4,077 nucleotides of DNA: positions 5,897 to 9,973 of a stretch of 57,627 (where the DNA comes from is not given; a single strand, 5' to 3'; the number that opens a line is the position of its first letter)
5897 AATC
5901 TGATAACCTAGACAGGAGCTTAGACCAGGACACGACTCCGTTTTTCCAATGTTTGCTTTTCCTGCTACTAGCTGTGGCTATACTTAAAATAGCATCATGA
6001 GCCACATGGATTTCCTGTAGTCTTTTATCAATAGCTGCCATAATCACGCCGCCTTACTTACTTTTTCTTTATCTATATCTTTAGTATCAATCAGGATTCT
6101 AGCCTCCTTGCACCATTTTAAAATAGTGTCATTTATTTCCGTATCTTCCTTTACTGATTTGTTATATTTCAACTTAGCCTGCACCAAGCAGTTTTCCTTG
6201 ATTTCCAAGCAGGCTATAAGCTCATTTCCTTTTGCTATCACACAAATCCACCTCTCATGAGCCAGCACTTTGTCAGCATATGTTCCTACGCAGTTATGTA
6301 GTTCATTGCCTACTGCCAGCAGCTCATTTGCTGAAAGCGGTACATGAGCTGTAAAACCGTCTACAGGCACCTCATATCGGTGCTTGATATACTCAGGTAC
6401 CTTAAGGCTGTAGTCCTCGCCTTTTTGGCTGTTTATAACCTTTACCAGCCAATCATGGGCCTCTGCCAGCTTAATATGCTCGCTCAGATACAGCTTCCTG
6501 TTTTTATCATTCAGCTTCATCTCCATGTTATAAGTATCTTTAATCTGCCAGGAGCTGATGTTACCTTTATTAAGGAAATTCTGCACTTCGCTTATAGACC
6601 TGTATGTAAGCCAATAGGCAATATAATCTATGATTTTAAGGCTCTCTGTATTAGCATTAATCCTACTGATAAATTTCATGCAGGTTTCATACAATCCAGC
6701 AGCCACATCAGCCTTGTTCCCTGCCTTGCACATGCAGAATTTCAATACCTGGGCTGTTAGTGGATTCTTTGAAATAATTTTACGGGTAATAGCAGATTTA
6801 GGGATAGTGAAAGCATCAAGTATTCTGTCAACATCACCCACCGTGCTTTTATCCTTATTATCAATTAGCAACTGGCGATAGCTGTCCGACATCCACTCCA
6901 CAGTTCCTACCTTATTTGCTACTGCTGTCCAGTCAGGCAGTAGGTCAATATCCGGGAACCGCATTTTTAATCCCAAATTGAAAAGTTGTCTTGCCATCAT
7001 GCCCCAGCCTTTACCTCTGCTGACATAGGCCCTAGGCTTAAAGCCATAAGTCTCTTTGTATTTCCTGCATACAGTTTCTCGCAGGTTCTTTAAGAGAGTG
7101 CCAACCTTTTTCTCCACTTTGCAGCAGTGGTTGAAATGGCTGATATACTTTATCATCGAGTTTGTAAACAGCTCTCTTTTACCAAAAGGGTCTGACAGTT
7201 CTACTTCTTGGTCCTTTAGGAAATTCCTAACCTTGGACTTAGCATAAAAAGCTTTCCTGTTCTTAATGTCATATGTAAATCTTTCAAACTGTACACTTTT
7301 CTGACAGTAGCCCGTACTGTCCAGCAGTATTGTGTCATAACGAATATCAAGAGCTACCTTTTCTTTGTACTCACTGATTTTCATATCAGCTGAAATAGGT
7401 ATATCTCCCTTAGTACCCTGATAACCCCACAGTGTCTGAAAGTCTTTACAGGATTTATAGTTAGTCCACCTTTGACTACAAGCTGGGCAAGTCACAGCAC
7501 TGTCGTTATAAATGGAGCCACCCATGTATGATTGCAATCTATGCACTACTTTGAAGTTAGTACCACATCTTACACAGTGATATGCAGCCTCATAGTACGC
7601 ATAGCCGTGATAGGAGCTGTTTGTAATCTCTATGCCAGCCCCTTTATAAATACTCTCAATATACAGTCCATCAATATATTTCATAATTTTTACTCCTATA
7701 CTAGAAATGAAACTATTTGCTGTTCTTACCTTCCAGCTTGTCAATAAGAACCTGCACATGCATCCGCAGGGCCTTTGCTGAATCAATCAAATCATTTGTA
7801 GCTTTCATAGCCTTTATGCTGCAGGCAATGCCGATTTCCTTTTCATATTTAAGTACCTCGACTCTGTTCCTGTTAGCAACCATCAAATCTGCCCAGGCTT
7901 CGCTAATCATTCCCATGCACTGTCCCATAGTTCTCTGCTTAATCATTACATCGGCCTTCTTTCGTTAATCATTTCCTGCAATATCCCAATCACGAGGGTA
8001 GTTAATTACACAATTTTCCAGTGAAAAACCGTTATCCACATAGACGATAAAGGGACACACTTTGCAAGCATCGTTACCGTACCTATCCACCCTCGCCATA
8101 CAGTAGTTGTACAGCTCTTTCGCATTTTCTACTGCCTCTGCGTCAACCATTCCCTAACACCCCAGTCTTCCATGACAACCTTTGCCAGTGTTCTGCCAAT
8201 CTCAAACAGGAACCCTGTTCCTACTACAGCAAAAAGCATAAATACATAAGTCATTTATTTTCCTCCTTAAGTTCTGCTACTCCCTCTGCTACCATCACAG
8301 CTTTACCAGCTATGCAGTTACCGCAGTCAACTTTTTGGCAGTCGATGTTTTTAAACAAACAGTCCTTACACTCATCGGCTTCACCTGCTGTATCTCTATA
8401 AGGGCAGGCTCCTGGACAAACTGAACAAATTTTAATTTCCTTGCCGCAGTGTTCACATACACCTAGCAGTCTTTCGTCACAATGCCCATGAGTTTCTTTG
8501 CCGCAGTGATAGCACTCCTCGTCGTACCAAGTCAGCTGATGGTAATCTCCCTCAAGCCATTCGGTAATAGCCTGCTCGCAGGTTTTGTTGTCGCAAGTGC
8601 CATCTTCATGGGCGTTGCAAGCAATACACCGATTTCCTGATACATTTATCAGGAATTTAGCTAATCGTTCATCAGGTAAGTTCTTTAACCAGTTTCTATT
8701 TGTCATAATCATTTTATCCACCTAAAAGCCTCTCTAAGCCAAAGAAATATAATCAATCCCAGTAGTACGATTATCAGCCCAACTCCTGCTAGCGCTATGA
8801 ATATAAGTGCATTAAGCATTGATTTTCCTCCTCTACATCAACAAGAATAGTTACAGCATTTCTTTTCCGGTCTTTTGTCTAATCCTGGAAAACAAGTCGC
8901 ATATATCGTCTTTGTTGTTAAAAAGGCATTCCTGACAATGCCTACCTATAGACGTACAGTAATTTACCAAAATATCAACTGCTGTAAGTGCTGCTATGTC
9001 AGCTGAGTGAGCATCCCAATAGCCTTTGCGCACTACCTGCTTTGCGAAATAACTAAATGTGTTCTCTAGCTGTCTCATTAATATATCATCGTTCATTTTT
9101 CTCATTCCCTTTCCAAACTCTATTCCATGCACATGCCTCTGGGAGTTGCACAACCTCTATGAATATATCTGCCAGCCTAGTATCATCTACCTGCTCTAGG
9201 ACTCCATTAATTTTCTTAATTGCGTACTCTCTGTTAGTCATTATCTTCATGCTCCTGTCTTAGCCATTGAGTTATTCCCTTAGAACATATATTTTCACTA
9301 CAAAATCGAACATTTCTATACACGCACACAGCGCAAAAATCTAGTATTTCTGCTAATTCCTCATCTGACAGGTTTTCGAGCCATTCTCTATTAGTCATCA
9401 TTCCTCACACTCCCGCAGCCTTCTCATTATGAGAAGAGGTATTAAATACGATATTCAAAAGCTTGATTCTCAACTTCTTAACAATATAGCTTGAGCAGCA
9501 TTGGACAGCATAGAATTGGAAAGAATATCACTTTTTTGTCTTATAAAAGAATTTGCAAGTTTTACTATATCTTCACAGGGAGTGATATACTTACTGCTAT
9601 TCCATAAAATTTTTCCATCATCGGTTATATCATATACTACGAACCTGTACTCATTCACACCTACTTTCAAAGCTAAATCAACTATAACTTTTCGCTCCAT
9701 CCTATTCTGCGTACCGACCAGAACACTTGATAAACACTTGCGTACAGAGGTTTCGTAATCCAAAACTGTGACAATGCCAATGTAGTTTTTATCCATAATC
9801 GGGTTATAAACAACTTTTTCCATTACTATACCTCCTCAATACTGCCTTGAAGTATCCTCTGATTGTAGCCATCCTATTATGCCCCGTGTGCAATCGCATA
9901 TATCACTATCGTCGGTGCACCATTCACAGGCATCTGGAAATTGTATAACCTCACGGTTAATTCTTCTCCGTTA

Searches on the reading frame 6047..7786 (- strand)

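Call 15: search_protein_families(library=phrogs, proteins=[window:6047-7786:-], max_evalue=0.001)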
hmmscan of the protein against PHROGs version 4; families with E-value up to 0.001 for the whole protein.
window:6047-7786:- (580 aa): 4 families
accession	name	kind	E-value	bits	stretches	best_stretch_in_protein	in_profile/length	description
phrog_16315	-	unknown function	2.1e-62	212.4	1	62-574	19-530/532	-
phrog_7484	-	unknown function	1.8e-11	44.5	1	398-562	274-443/450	-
phrog_3169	-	unknown function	2.4e-09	37.8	1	397-564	303-468/474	-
phrog_8470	-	unknown function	7.1e-09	36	1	440-515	419-501/567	-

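Call 35: search_protein_families(library=pfam, proteins=[window:6047-7786:-], max_evalue=0.01)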
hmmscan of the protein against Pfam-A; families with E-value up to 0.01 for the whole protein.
window:6047-7786:- (580 aa): 1 family
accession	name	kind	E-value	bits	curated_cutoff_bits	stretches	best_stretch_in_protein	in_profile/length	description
PF14284.11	PcfJ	-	4.4e-14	53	25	1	416-548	3-142/147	PcfJ-like protein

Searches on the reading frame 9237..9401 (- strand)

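Call 15: search_protein_families(library=phrogs, proteins=[window:9237-9401:-], max_evalue=0.001)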
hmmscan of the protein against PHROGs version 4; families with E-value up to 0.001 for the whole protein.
window:9237-9401:- (55 aa): 1 family
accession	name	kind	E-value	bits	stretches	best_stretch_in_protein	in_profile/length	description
phrog_2999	-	unknown function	1.6e-06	29.6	1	1-52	54-107/108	-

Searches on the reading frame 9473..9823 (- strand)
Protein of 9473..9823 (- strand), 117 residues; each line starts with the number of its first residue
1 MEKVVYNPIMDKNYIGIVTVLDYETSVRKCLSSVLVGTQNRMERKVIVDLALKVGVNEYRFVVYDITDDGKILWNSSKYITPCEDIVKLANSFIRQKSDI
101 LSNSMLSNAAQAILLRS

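Call 15: search_protein_families(library=phrogs, proteins=[window:9473-9823:-], max_evalue=0.001)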
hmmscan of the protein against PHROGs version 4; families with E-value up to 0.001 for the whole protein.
window:9473-9823:- (117 aa): 0 families

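Call 35: search_protein_families(library=pfam, proteins=[window:9473-9823:-], max_evalue=0.01)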
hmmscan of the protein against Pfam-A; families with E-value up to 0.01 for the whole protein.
window:9473-9823:- (117 aa): 1 family
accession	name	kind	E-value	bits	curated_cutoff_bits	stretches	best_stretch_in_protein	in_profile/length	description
PF15933.10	RnlB_antitoxin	-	5.8e-11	43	27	1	17-108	3-94/94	Antitoxin to bacterial toxin RNase LS or RnlA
